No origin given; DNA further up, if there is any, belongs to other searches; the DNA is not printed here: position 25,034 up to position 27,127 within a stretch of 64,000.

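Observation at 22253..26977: Mvh-type hydrogenase (MvhA/G/D) paired with a GltD/HdrA-like flavoprotein instead of a heterodisulfide reductase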

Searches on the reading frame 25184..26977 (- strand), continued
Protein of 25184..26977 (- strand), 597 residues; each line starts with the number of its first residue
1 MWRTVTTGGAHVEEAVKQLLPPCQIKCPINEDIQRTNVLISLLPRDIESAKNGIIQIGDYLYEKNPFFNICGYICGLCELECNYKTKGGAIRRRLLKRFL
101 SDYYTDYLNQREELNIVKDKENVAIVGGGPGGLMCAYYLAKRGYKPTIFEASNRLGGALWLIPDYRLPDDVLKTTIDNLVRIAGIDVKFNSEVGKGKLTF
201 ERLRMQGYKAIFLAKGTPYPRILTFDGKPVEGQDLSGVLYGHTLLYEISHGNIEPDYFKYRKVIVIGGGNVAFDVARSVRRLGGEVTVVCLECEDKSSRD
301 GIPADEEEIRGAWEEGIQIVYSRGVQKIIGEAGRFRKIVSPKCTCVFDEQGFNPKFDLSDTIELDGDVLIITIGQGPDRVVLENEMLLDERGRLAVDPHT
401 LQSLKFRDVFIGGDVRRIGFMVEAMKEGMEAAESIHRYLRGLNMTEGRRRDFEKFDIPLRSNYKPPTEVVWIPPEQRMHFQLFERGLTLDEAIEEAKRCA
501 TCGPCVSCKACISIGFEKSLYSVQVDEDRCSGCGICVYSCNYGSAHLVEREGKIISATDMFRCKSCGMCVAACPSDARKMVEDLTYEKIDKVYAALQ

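Call 93: search_protein_families(library=pfam, proteins=[P0121, P0124, P0123, P0134, P0151, P0157, P0161, P0167, P0222, P0138], max_evalue=0.000001)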
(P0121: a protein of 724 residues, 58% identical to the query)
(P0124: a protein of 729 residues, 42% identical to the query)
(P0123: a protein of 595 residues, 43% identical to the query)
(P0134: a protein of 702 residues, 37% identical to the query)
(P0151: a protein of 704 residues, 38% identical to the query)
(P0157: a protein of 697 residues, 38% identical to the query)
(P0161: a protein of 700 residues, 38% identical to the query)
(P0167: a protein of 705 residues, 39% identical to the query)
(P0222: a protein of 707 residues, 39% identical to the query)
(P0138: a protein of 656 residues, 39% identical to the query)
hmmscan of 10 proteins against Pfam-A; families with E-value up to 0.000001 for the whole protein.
P0121 (724 aa): 9 families
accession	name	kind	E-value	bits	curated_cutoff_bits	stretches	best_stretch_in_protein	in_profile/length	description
PF00072.30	Response_reg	-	4.5e-32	111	30.2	1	609-719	1-111/111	Response regulator receiver domain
PF07992.20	Pyr_redox_2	-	8.9e-28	98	26.1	1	126-432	2-291/291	Pyridine nucleotide-disulphide oxidoreductase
PF00070.33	Pyr_redox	-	1.1e-13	51.9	22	0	266-343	1-78/82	Pyridine nucleotide-disulphide oxidoreductase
PF13450.12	NAD_binding_8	-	2e-10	41.2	21.9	1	129-167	1-39/68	NAD(P)-binding Rossmann-like domain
PF14691.11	Fer4_20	-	2.3e-09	37.5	25.8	0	19-109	26-109/113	Dihydroprymidine dehydrogenase domain II, 4Fe-4S cluster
PF13738.12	Pyr_redox_3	-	6.4e-09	35.9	30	0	261-340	161-246/305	Pyridine nucleotide-disulphide oxidoreductase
PF00037.32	Fer4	-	8e-09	35.4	21.1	0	564-583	4-23/24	4Fe-4S binding domain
PF12838.12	Fer4_7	-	1.1e-08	35.8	27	1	534-582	1-52/52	4Fe-4S dicluster domain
PF13187.11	Fer4_9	-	1.6e-07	31.6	27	1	534-582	1-51/52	4Fe-4S dicluster domain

P0124 (729 aa): 6 families
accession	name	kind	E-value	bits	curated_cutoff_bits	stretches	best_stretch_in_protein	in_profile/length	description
PF07992.20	Pyr_redox_2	-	2.9e-29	102.9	26.1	1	122-421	2-291/291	Pyridine nucleotide-disulphide oxidoreductase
PF02662.21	FlpD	-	7.6e-22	78.1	22.3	1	624-718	29-123/123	Methyl-viologen-reducing hydrogenase, delta subunit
PF13738.12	Pyr_redox_3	-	2.3e-12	47.2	30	1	251-405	164-305/305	Pyridine nucleotide-disulphide oxidoreductase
PF00070.33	Pyr_redox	-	1.1e-10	42.4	22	0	122-156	1-35/82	Pyridine nucleotide-disulphide oxidoreductase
PF13450.12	NAD_binding_8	-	1.9e-10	41.3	21.9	1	125-160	1-36/68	NAD(P)-binding Rossmann-like domain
PF12831.13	FAD_oxidored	-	8.1e-07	29.1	27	0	123-159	2-38/416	FAD dependent oxidoreductase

P0123 (595 aa): 8 families
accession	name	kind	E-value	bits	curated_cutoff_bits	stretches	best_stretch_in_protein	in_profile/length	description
PF07992.20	Pyr_redox_2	-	2.1e-26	93.5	26.1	1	116-411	2-291/291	Pyridine nucleotide-disulphide oxidoreductase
PF13738.12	Pyr_redox_3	-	2.2e-14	53.9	30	1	237-396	158-305/305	Pyridine nucleotide-disulphide oxidoreductase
PF00070.33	Pyr_redox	-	2.2e-11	44.5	22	0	245-317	1-72/82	Pyridine nucleotide-disulphide oxidoreductase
PF12838.12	Fer4_7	-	4.2e-10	40.4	27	1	515-565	1-50/52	4Fe-4S dicluster domain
PF13450.12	NAD_binding_8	-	1.2e-09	38.8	21.9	1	119-154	1-36/68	NAD(P)-binding Rossmann-like domain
PF01946.23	Thi4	-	6.2e-07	29.3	26.2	0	115-152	18-56/235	Thi4 family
PF13241.12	NAD_binding_7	-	8e-07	30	22.1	0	241-278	5-41/104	Putative NAD(P)-binding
PF01266.30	DAO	-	1e-06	29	27.9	0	116-152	1-38/353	FAD dependent oxidoreductase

P0134 (702 aa): 10 families
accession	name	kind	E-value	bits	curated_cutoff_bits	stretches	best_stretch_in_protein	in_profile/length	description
PF07992.20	Pyr_redox_2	-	3e-36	125.8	26.1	1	106-401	2-291/291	Pyridine nucleotide-disulphide oxidoreductase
PF02662.21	FlpD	-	6.5e-32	110.6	22.3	1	576-690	1-120/123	Methyl-viologen-reducing hydrogenase, delta subunit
PF14691.11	Fer4_20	-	2.2e-19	69.8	25.8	1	11-90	29-111/113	Dihydroprymidine dehydrogenase domain II, 4Fe-4S cluster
PF00070.33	Pyr_redox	-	6.6e-12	46.2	22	0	237-310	1-78/82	Pyridine nucleotide-disulphide oxidoreductase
PF13738.12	Pyr_redox_3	-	5.5e-11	42.7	30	0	235-385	164-305/305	Pyridine nucleotide-disulphide oxidoreductase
PF13450.12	NAD_binding_8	-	1.8e-10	41.4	21.9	1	109-146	1-38/68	NAD(P)-binding Rossmann-like domain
PF14697.11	Fer4_21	-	3.3e-08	34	35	1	499-550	3-59/59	4Fe-4S dicluster domain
PF01266.30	DAO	-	5.2e-08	33.2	27.9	0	106-140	1-35/353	FAD dependent oxidoreductase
PF00037.32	Fer4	-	7.9e-08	32.3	21.1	0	498-520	2-24/24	4Fe-4S binding domain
PF12837.12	Fer4_6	-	1.9e-07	31.1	25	0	525-548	1-24/24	4Fe-4S binding domain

P0151 (704 aa): 9 families
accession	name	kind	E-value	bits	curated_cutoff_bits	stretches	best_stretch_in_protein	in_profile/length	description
PF02662.21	FlpD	-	4.2e-34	117.7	22.3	1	577-700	1-123/123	Methyl-viologen-reducing hydrogenase, delta subunit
PF07992.20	Pyr_redox_2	-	2.2e-32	113.1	26.1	1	112-409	2-288/291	Pyridine nucleotide-disulphide oxidoreductase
PF14691.11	Fer4_20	-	9e-18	64.6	25.8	1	17-93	29-108/113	Dihydroprymidine dehydrogenase domain II, 4Fe-4S cluster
PF13738.12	Pyr_redox_3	-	1.6e-12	47.8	30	0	340-396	250-305/305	Pyridine nucleotide-disulphide oxidoreductase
PF13450.12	NAD_binding_8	-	4.4e-09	36.9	21.9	1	115-148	1-34/68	NAD(P)-binding Rossmann-like domain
PF00070.33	Pyr_redox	-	2.3e-08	34.9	22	0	112-146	1-35/82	Pyridine nucleotide-disulphide oxidoreductase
PF01266.30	DAO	-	5.2e-08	33.2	27.9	1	112-147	1-37/353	FAD dependent oxidoreductase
PF00037.32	Fer4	-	3e-07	30.4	21.1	0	526-548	2-24/24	4Fe-4S binding domain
PF13237.11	Fer4_10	-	8.1e-07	29.3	25.5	1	497-543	3-53/53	4Fe-4S dicluster domain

P0157 (697 aa): 9 families
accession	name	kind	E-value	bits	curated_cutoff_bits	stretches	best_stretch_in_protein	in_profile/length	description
PF07992.20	Pyr_redox_2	-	2.7e-25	89.8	26.1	1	107-398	2-287/291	Pyridine nucleotide-disulphide oxidoreductase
PF14691.11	Fer4_20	-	1.2e-19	70.6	25.8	1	12-89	30-110/113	Dihydroprymidine dehydrogenase domain II, 4Fe-4S cluster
PF02662.21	FlpD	-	7.8e-15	55.4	22.3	1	582-676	16-110/123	Methyl-viologen-reducing hydrogenase, delta subunit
PF13738.12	Pyr_redox_3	-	2.1e-12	47.4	30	1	195-386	128-305/305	Pyridine nucleotide-disulphide oxidoreductase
PF00070.33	Pyr_redox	-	2.4e-11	44.4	22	0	238-312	1-79/82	Pyridine nucleotide-disulphide oxidoreductase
PF13450.12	NAD_binding_8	-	3.1e-10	40.6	21.9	1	110-146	1-37/68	NAD(P)-binding Rossmann-like domain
PF12831.13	FAD_oxidored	-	8.3e-09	35.7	27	0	108-147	2-41/416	FAD dependent oxidoreductase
PF01946.23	Thi4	-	2e-07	30.9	26.2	0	104-142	16-55/235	Thi4 family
PF01266.30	DAO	-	6.4e-07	29.7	27.9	0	107-141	1-35/353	FAD dependent oxidoreductase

P0161 (700 aa): 11 families
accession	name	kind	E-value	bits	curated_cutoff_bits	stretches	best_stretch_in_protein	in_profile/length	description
PF07992.20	Pyr_redox_2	-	4.1e-34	118.8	26.1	1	115-408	2-291/291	Pyridine nucleotide-disulphide oxidoreductase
PF02662.21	FlpD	-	3.4e-27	95.3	22.3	1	567-688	1-123/123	Methyl-viologen-reducing hydrogenase, delta subunit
PF14691.11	Fer4_20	-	1.8e-19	70.1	25.8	1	23-100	29-109/113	Dihydroprymidine dehydrogenase domain II, 4Fe-4S cluster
PF13738.12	Pyr_redox_3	-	8.8e-16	58.4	30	1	202-392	128-305/305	Pyridine nucleotide-disulphide oxidoreductase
PF13450.12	NAD_binding_8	-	2.2e-12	47.5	21.9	1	118-157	1-40/68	NAD(P)-binding Rossmann-like domain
PF00070.33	Pyr_redox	-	2.1e-10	41.4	22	0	115-149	1-35/82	Pyridine nucleotide-disulphide oxidoreductase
PF01266.30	DAO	-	2.8e-10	40.7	27.9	1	115-151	1-38/353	FAD dependent oxidoreductase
PF00890.30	FAD_binding_2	-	3.4e-08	33.5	20.4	0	116-152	2-38/414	FAD binding domain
PF01593.30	Amino_oxidase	-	3.7e-08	33.5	19.8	0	124-154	2-32/443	Flavin containing amine oxidoreductase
PF01946.23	Thi4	-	5.4e-08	32.8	26.2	1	116-155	20-60/235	Thi4 family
PF03486.20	HI0933_like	-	5e-07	29.9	50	0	115-150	2-37/244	HI0933-like protein Rossmann domain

P0167 (705 aa): 7 families
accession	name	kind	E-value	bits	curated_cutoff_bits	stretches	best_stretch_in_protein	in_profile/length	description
PF07992.20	Pyr_redox_2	-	9.5e-31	107.7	26.1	1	115-412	1-291/291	Pyridine nucleotide-disulphide oxidoreductase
PF02662.21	FlpD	-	7.3e-27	94.3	22.3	1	577-698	1-122/123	Methyl-viologen-reducing hydrogenase, delta subunit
PF14691.11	Fer4_20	-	2.2e-20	73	25.8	1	26-100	30-107/113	Dihydroprymidine dehydrogenase domain II, 4Fe-4S cluster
PF13738.12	Pyr_redox_3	-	7.8e-14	52.1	30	1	244-396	162-305/305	Pyridine nucleotide-disulphide oxidoreductase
PF00070.33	Pyr_redox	-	1.3e-09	38.8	22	0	116-149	1-34/82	Pyridine nucleotide-disulphide oxidoreductase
PF13450.12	NAD_binding_8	-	1.1e-08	35.6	21.9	1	119-153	1-35/68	NAD(P)-binding Rossmann-like domain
PF00890.30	FAD_binding_2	-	3.4e-07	30.2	20.4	0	117-155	2-40/414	FAD binding domain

P0222 (707 aa): 7 families
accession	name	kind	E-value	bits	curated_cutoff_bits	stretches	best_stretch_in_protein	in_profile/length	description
PF07992.20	Pyr_redox_2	-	1.1e-31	110.8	26.1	1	119-408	2-291/291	Pyridine nucleotide-disulphide oxidoreductase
PF02662.21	FlpD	-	3.9e-23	82.2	22.3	1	576-694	1-121/123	Methyl-viologen-reducing hydrogenase, delta subunit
PF14691.11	Fer4_20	-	3.4e-20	72.4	25.8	1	28-101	30-106/113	Dihydroprymidine dehydrogenase domain II, 4Fe-4S cluster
PF00070.33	Pyr_redox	-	2.2e-11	44.6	22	0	119-193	1-66/82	Pyridine nucleotide-disulphide oxidoreductase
PF13450.12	NAD_binding_8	-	4.5e-10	40.1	21.9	1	122-157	1-36/68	NAD(P)-binding Rossmann-like domain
PF01266.30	DAO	-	1.1e-08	35.5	27.9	0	119-153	1-35/353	FAD dependent oxidoreductase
PF13738.12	Pyr_redox_3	-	1.7e-07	31.2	30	0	240-279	159-197/305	Pyridine nucleotide-disulphide oxidoreductase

P0138 (656 aa): 8 families
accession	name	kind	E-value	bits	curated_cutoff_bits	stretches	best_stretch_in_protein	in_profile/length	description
PF07992.20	Pyr_redox_2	-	1.8e-29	103.5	26.1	1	100-395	2-291/291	Pyridine nucleotide-disulphide oxidoreductase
PF14691.11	Fer4_20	-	9.9e-21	74.1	25.8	1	9-84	30-108/113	Dihydroprymidine dehydrogenase domain II, 4Fe-4S cluster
PF02662.21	FlpD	-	9.2e-12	45.5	22.3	1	559-655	9-106/123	Methyl-viologen-reducing hydrogenase, delta subunit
PF13738.12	Pyr_redox_3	-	1.1e-10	41.7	30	0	224-379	160-305/305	Pyridine nucleotide-disulphide oxidoreductase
PF13450.12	NAD_binding_8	-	8.6e-08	32.8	21.9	1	103-136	1-34/68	NAD(P)-binding Rossmann-like domain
PF00070.33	Pyr_redox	-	4e-07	30.9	22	0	231-306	1-80/82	Pyridine nucleotide-disulphide oxidoreductase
PF00037.32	Fer4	-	6.9e-07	29.3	21.1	0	509-531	2-24/24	4Fe-4S binding domain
PF00890.30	FAD_binding_2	-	8.7e-07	28.9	20.4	0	101-139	2-40/414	FAD binding domain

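Call 94: find_encoding_contigs(protein=P0134, flank=6000, max_places=3)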
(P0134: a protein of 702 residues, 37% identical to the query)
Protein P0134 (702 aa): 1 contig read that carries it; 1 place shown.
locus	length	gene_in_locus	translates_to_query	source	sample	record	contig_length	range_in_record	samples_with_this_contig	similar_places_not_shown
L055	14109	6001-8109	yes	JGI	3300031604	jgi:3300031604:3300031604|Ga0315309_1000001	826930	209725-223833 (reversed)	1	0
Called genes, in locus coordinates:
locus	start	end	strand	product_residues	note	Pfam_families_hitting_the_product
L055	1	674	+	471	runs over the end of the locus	PF03598:CdhC, PF19436:ACS_CODH_B_C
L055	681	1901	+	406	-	PF03599:CdhD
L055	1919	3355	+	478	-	PF04060:FeS, PF03599:CdhD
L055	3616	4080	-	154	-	PF12838:Fer4_7 (faint), PF00037:Fer4 (faint)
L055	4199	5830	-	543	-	PF12225:DUF5981, PF02219:MTHFR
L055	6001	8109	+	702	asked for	PF14691:Fer4_20, PF01266:DAO (weak), PF07992:Pyr_redox_2, PF13450:NAD_binding_8, PF00037:Fer4 (weak), PF14697:Fer4_21, PF12837:Fer4_6 (weak), PF02662:FlpD, +7 more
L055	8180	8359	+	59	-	PF10133:CooT (weak)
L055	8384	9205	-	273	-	PF01080:Presenilin (weak)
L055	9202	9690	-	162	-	PF07998:Peptidase_M54, PF00413:Peptidase_M10 (weak)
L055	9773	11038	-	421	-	PF00753:Lactamase_B, PF12706:Lactamase_B_2, PF16661:Lactamase_B_6, PF23023:Anti-Pycsar_Apyc1, PF10996:Beta-Casp, PF07521:RMMBL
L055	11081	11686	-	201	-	PF02811:PHP, PF13263:PHP_C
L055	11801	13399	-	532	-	PF01702:TGT, PF17884:DUF5591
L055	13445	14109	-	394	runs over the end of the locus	PF01306:LacY_symp (weak), PF07690:MFS_1, PF03092:BT1 (faint), PF07690:MFS_1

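Call 95: find_encoding_contigs(protein=P0121, flank=6000, max_places=3)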
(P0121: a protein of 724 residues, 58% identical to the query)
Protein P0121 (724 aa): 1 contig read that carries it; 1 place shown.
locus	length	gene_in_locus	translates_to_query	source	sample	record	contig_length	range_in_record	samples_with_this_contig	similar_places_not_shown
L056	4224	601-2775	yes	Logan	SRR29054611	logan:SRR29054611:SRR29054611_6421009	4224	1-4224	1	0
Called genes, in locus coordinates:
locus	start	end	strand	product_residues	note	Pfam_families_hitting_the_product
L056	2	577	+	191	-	?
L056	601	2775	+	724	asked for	PF14691:Fer4_20 (weak), PF01266:DAO (weak), PF07992:Pyr_redox_2, PF13450:NAD_binding_8, PF00070:Pyr_redox (weak), PF12838:Fer4_7, PF13187:Fer4_9, PF00072:Response_reg, +7 more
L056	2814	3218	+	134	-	PF02662:FlpD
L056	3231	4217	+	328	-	PF01058:Oxidored_q6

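Call 96: find_encoding_contigs(protein=P0124, flank=6000, max_places=2)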
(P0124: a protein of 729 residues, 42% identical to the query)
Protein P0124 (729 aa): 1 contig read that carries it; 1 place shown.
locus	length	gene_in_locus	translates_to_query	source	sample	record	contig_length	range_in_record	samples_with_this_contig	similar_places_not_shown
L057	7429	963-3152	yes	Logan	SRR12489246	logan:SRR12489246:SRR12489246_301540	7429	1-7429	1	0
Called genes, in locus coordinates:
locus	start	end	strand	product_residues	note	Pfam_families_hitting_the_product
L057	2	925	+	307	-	?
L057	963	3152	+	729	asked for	PF00037:Fer4 (faint), PF00070:Pyr_redox (weak), PF01266:DAO (weak), PF07992:Pyr_redox_2, PF13450:NAD_binding_8, PF13738:Pyr_redox_3 (weak), PF12838:Fer4_7 (weak), PF02662:FlpD, +3 more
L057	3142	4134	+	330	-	PF01058:Oxidored_q6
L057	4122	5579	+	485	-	PF27537:HoxH, PF00374:NiFeSe_Hases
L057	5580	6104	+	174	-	PF01750:HycI (weak)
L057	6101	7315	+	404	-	PF07690:MFS_1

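Call 97: find_encoding_contigs(protein=P0151, flank=6000, max_places=2)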
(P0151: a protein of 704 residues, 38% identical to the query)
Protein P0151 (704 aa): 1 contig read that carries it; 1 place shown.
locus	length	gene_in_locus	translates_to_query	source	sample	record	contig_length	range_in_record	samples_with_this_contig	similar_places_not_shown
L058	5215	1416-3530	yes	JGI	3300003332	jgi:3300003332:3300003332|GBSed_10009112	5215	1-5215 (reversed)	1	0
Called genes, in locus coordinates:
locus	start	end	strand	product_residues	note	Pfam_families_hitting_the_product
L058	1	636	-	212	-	?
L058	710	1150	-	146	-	PF00011:HSP20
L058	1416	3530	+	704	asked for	PF14691:Fer4_20, PF01946:Thi4 (weak), PF01266:DAO (weak), PF07992:Pyr_redox_2, PF12831:FAD_oxidored (weak), PF13450:NAD_binding_8, PF13738:Pyr_redox_3 (weak), PF02662:FlpD, +6 more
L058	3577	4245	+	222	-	PF12225:DUF5981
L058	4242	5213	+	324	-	?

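Call 98: find_encoding_contigs(protein=P0123, flank=6000, max_places=2)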
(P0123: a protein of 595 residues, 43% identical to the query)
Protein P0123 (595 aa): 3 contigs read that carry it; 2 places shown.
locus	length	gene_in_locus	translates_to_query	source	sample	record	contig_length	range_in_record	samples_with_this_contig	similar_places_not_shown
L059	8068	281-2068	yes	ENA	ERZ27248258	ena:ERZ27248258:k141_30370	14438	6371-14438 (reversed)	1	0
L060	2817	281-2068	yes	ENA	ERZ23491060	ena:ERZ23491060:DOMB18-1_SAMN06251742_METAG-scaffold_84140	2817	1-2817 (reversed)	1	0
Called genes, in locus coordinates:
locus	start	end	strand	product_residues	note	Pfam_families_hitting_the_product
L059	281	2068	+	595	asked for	PF01946:Thi4 (weak), PF00890:FAD_binding_2 (weak), PF01266:DAO (weak), PF01494:FAD_binding_3 (weak), PF07992:Pyr_redox_2, PF13450:NAD_binding_8, PF13738:Pyr_redox_3, PF12838:Fer4_7, +7 more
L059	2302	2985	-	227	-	-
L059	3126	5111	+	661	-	PF00270:DEAD (weak), PF04851:ResIII, PF17757:UvrB_inter, PF27431:UvrB_3rd, PF00271:Helicase_C, PF12344:UvrB, PF02151:UVR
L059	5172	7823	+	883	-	PF02861:Clp_N, PF23569:NBD_SMAX1, PF00004:AAA, PF17871:AAA_lid_9, PF07724:AAA_2, PF07728:AAA_5, PF00004:AAA, PF10431:ClpB_D2-small, +9 more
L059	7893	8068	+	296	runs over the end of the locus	PF02899:Phage_int_SAM_1, PF13495:Phage_int_SAM_4 (weak), PF00589:Phage_integrase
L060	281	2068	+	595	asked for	PF01946:Thi4 (weak), PF00890:FAD_binding_2 (weak), PF01266:DAO (weak), PF01494:FAD_binding_3 (weak), PF07992:Pyr_redox_2, PF13450:NAD_binding_8, PF13738:Pyr_redox_3, PF12838:Fer4_7, +7 more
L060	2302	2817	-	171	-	?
